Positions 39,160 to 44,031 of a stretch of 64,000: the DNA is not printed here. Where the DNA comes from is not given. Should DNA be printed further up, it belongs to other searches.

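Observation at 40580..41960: Near-identical in-frame tandem DNA repeats of roughly 160 bp inside the giant gene: a likely recombination-driven size or antigenic variation cassette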

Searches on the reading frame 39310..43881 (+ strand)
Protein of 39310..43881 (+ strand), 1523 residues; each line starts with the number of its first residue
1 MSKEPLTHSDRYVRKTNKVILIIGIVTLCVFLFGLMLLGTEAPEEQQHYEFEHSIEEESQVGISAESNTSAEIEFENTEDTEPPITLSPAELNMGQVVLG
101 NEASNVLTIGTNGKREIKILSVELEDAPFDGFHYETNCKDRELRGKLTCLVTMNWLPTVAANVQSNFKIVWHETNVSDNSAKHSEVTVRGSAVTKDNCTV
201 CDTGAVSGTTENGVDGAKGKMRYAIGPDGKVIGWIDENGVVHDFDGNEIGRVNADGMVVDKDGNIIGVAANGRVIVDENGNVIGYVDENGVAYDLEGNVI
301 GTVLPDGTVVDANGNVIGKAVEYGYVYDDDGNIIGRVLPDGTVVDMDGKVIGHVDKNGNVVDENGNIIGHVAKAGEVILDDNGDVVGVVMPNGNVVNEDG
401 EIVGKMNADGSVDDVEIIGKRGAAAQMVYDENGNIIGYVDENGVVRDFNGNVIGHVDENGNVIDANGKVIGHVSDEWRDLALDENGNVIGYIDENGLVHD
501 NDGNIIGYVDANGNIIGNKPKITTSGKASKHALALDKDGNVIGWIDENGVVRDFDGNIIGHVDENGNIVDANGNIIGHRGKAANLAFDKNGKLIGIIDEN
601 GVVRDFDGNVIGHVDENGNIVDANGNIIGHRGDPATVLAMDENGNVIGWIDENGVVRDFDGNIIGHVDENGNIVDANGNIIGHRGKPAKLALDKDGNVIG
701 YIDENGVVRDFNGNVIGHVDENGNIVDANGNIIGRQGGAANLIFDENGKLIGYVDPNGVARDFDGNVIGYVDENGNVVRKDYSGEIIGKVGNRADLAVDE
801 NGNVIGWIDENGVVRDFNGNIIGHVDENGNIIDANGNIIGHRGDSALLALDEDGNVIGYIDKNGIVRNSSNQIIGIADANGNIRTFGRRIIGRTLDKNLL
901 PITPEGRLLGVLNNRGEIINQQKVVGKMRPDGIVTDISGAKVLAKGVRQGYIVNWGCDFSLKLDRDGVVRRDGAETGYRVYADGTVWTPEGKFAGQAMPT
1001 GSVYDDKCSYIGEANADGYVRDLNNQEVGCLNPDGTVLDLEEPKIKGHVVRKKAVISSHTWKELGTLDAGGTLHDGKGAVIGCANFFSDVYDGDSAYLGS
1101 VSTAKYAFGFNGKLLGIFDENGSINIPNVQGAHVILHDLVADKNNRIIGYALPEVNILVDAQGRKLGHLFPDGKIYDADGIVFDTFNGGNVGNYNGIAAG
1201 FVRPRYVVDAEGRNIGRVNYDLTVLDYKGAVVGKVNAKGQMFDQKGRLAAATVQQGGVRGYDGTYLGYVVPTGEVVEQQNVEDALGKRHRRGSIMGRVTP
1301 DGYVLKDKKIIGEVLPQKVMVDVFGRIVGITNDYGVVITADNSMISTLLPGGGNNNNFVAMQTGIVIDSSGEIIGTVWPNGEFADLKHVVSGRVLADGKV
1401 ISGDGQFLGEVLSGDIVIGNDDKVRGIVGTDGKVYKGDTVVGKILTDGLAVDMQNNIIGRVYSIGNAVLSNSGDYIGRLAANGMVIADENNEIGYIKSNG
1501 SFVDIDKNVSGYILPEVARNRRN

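Call 5: search_protein_families(library=pfam, proteins=[window:39310-43881:+], max_evalue=0.01)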
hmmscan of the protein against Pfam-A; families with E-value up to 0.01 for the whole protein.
window:39310-43881:+ (1523 aa): 7 families
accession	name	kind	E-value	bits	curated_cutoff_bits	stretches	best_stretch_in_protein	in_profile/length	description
PF21785.3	Bflower_2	-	2e-87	288.9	38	14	273-356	19-98/112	5-fold beta-flower protein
PF21784.3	Bflower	-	9.5e-48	161.8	25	8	427-477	2-51/116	4-fold beta flower protein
PF12396.14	DUF3659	-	4.6e-37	126.1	24.8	8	322-372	10-56/61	Protein of unknown function (DUF3659)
PF05593.20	RHS_repeat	-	4e-26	91.3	22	0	293-343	1-38/38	RHS Repeat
PF03803.21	Scramblase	-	0.00018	21.4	25.4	0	602-669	109-175/221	Scramblase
PF00659.24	POLO_box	-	0.0026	18.2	23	0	689-711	23-45/61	POLO box duplicated region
PF15780.11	ASH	-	0.0061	17.2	27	0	86-169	4-88/98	Abnormal spindle-like microcephaly-assoc'd, ASPM-SPD-2-Hydin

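Call 6: search_protein_families(library=ncbifam, proteins=[window:39310-43881:+], max_evalue=0.01)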
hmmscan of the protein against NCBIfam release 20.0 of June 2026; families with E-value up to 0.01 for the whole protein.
window:39310-43881:+ (1523 aa): 3 families
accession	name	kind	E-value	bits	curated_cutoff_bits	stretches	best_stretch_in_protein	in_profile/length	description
TIGR01643.1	YD_repeat_2x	repeat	3e-15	56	15.8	0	277-307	2-36/42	YD repeat-containing protein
NF033202.0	GW_glycos_SH3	domain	0.0012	19.1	50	0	223-238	61-76/81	GW domain-containing glycosaminoglycan-binding protein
NF012200.0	choice_anch_D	domain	0.0087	16.6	45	0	80-167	12-99/108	choice-of-anchor D domain-containing protein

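Call 14: find_homologous_proteins(query=window:39310-43881:+, max_evalue=1e-10)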
Query window:39310-43881:+ (1523 aa): 1014 proteins with E <= 1e-10 among 8000 candidates; the best 120 are listed.
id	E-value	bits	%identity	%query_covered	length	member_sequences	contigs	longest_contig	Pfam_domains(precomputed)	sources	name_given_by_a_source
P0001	0.0e+0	2064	58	79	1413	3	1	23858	PF21784.4,PF05593.20,PF12396.15,PF21785.4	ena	-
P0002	0.0e+0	2038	58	79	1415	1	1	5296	PF21784.4,PF05593.20,PF12396.15,PF21785.4,PF15535.13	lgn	-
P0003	0.0e+0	2028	59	79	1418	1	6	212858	PF21784.4,PF05593.20,PF12396.15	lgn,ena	-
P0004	0.0e+0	1948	56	100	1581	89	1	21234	PF21784.4,PF05593.20,PF12396.15,PF21785.4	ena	-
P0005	0.0e+0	1945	57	78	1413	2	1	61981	PF21784.4,PF12396.15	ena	-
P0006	0.0e+0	1939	55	75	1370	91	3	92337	PF21784.4,PF05593.20,PF12396.15,PF21785.4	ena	-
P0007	0.0e+0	1849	55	68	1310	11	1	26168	PF21784.4,PF05593.20,PF12396.15,PF21785.4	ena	-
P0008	0.0e+0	1828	58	72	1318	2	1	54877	PF21784.4,PF12396.15,PF21785.4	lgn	-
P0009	0.0e+0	1779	55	68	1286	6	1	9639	PF21784.4,PF05593.20,PF12396.15,PF21785.4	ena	-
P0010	0.0e+0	1774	55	68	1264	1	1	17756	PF21784.4,PF05593.20,PF12396.15,PF21785.4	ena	-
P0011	0.0e+0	1772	59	68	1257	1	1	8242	PF21784.4,PF05593.20,PF12396.15,PF21785.4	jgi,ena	-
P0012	0.0e+0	1763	54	74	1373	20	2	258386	PF21784.4,PF05593.20,PF12396.15,PF21785.4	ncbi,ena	-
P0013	0.0e+0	1742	55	72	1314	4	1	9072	PF21784.4,PF05593.20,PF12396.15,PF21785.4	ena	-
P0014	0.0e+0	1700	54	65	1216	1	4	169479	PF21784.4,PF05593.20,PF12396.15,PF21785.4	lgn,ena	-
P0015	0.0e+0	1693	56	68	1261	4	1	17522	PF21784.4,PF05593.20,PF12396.15,PF21785.4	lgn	-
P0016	0.0e+0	1693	57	68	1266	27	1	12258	PF21784.4,PF05593.20,PF12396.15,PF21785.4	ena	-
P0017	0.0e+0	1670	55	68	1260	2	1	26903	PF21784.4,PF05593.20,PF12396.15,PF21785.4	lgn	-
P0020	0.0e+0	1663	51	100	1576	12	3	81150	PF21784.4,PF05593.20,PF12396.15,PF21785.4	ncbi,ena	-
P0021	0.0e+0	1655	55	68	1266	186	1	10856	PF21784.4,PF05593.20,PF12396.15,PF21785.4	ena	-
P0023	0.0e+0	1570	56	65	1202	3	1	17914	PF21784.4,PF05593.20,PF12396.15,PF21785.4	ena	-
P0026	0.0e+0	1516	52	68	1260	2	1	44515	PF21784.4,PF05593.20,PF12396.15,PF21785.4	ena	-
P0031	6.6e-276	937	39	58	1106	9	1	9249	PF21784.4,PF05593.20,PF12396.15,PF21785.4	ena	-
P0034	8.6e-259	880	40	58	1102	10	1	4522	PF21784.4,PF05593.20,PF12396.15,PF21785.4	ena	-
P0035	4.0e-241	822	28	100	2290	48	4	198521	PF21784.4,PF05593.20,PF12396.15,PF21785.4,PF03743.20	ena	-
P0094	1.7e-149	518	26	99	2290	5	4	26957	PF21784.4,PF12396.15,PF21785.4,PF03743.20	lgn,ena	-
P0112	1.9e-142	494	27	99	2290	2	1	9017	PF21784.4,PF21785.4,PF03743.20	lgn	-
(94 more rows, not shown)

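Call 15: find_encoding_contigs(protein=window:39310-43881:+, flank=3000, max_places=10)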
Protein window:39310-43881:+ (1523 aa): 4 contigs read that carry it; 1 place shown.
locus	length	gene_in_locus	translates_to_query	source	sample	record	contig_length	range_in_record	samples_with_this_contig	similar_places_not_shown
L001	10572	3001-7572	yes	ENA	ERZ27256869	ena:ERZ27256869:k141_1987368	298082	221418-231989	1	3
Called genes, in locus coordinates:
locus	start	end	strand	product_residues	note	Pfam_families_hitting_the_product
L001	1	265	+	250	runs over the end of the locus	PF04335:VirB8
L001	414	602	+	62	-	-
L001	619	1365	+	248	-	PF04335:VirB8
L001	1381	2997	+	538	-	PF03524:CagX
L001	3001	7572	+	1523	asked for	-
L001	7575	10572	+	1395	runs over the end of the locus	PF21784:Bflower (faint), PF21785:Bflower_2, PF03743:TrbI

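Call 16: list_cluster_members(proteins=[P0004, P0006, P0021, P0016, P0012, P0020, P0007, P0001, P0009, P0003])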
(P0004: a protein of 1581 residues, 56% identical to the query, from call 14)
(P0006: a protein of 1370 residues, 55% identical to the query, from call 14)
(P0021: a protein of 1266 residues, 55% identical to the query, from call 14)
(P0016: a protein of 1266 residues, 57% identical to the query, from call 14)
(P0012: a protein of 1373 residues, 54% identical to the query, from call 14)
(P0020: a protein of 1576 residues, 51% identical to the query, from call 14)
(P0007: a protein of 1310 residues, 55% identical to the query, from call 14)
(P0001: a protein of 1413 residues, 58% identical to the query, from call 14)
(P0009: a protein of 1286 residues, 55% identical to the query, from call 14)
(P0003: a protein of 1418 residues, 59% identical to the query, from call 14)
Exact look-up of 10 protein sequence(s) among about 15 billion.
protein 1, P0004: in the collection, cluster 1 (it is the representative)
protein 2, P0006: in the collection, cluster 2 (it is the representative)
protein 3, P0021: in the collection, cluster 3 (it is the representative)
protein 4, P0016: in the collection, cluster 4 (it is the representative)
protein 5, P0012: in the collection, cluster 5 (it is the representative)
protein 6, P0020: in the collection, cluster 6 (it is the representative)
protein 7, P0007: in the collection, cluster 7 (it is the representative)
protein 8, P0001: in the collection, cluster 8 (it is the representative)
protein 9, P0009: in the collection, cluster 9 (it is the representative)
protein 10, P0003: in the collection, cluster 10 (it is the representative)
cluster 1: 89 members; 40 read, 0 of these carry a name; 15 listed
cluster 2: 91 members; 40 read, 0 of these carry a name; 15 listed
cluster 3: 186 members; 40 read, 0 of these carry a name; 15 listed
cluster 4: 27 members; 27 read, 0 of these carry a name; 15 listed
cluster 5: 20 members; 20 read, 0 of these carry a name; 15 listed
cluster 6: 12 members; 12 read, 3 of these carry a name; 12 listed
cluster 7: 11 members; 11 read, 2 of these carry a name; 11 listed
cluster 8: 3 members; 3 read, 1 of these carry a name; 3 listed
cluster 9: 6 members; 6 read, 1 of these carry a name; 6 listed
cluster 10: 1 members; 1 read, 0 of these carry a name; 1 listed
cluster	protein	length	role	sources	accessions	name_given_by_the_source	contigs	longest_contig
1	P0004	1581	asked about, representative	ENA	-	-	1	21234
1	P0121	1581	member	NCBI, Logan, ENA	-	-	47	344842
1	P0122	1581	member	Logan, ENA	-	-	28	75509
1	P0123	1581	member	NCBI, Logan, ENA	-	-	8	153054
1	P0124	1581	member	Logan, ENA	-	-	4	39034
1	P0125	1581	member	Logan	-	-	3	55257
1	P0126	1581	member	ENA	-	-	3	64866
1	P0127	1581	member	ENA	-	-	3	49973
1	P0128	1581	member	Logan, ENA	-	-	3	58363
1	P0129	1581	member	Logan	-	-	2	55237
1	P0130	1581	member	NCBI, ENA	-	-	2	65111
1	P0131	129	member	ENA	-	-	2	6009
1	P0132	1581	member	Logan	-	-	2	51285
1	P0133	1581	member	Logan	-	-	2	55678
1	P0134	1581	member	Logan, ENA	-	-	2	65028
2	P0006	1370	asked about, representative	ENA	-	-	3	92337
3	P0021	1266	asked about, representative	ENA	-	-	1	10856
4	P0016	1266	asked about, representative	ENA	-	-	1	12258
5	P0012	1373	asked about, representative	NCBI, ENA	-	-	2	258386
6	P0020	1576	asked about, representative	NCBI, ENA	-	-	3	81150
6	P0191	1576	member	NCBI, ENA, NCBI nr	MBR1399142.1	MAG: DUF3659 domain-containing protein [Alphaproteobacteria bacterium] | DUF3659 domain-containing protein [Alphaproteobacteria bacterium]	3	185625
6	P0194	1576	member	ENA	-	-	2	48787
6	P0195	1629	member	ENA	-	-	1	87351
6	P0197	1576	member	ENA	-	-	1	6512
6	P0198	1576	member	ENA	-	-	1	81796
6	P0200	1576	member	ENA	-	-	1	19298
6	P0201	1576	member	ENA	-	-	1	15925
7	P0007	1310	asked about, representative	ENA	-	-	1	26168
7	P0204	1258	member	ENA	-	-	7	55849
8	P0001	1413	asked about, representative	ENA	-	-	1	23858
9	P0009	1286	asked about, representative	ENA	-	-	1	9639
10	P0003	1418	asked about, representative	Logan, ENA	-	-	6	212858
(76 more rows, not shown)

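Call 18: list_cluster_members(proteins=[window:39310-43878:+, P0005, P0008, P0013, P0015, P0017, P0023, P0026, P0031, P0034])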
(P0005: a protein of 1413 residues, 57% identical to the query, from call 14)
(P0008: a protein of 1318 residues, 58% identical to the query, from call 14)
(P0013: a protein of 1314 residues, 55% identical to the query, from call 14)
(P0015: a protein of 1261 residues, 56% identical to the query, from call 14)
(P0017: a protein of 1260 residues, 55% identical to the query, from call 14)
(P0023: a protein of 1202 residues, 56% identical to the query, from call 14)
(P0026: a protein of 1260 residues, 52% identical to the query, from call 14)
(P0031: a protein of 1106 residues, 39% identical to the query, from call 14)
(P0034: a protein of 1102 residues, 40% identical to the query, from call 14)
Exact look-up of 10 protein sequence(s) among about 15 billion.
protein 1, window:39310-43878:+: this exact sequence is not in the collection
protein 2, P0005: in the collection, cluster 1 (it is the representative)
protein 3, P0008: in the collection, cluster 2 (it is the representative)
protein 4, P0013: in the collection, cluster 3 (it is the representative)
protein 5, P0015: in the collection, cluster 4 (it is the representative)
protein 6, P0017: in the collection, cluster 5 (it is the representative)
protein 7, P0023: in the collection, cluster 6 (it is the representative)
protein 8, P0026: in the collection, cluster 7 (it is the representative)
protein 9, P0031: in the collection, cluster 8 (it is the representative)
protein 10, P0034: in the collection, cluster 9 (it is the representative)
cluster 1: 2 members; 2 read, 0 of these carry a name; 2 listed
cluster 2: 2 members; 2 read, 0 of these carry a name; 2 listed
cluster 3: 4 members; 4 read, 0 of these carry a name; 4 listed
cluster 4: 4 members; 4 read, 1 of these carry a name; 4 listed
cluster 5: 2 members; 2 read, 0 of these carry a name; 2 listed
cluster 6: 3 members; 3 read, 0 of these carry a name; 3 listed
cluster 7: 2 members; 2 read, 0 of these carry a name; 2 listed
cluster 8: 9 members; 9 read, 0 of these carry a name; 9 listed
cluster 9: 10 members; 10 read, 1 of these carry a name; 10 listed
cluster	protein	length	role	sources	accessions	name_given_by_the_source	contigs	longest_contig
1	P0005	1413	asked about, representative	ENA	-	-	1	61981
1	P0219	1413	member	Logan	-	-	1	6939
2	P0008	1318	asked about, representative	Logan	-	-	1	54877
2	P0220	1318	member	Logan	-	-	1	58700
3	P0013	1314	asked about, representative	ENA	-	-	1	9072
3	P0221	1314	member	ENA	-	-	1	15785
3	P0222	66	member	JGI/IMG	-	-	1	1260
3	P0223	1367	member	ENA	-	-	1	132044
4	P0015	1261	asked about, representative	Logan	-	-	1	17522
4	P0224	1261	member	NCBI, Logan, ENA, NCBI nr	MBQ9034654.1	MAG: hypothetical protein IJ099_01670 [Alphaproteobacteria bacterium] | hypothetical protein [Alphaproteobacteria bacterium]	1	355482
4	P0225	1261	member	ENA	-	-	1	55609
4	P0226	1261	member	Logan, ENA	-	-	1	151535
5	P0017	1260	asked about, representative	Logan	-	-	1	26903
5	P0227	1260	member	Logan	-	-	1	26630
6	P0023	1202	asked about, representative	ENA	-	-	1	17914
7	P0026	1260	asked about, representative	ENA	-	-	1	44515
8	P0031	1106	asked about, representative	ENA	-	-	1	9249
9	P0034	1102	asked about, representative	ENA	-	-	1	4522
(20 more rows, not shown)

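Call 40: find_encoding_contigs(protein=P0007, flank=8000, max_places=2)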
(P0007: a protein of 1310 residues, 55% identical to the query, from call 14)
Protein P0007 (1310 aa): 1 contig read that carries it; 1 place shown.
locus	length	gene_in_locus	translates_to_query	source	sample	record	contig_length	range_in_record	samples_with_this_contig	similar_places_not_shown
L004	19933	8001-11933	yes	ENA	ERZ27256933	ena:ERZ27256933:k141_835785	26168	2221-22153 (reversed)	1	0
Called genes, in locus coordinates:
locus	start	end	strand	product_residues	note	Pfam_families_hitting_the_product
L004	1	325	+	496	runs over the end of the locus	-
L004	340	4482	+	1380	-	-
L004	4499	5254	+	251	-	PF04335:VirB8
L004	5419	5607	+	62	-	-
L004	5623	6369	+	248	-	PF04335:VirB8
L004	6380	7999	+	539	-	PF03524:CagX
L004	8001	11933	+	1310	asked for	PF05593:RHS_repeat (faint), PF12396:DUF3659 (faint), PF21784:Bflower (faint), PF21785:Bflower_2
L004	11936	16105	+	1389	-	PF21784:Bflower (faint), PF21785:Bflower_2, PF03743:TrbI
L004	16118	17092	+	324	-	PF00437:T2SSE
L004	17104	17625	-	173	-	PF02417:Chromate_transp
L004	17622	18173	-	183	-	PF02417:Chromate_transp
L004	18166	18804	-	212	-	PF00657:Lipase_GDSL, PF13472:Lipase_GDSL_2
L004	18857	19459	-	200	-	-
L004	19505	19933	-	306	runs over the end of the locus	PF01545:Cation_efflux, PF16916:ZT_dimer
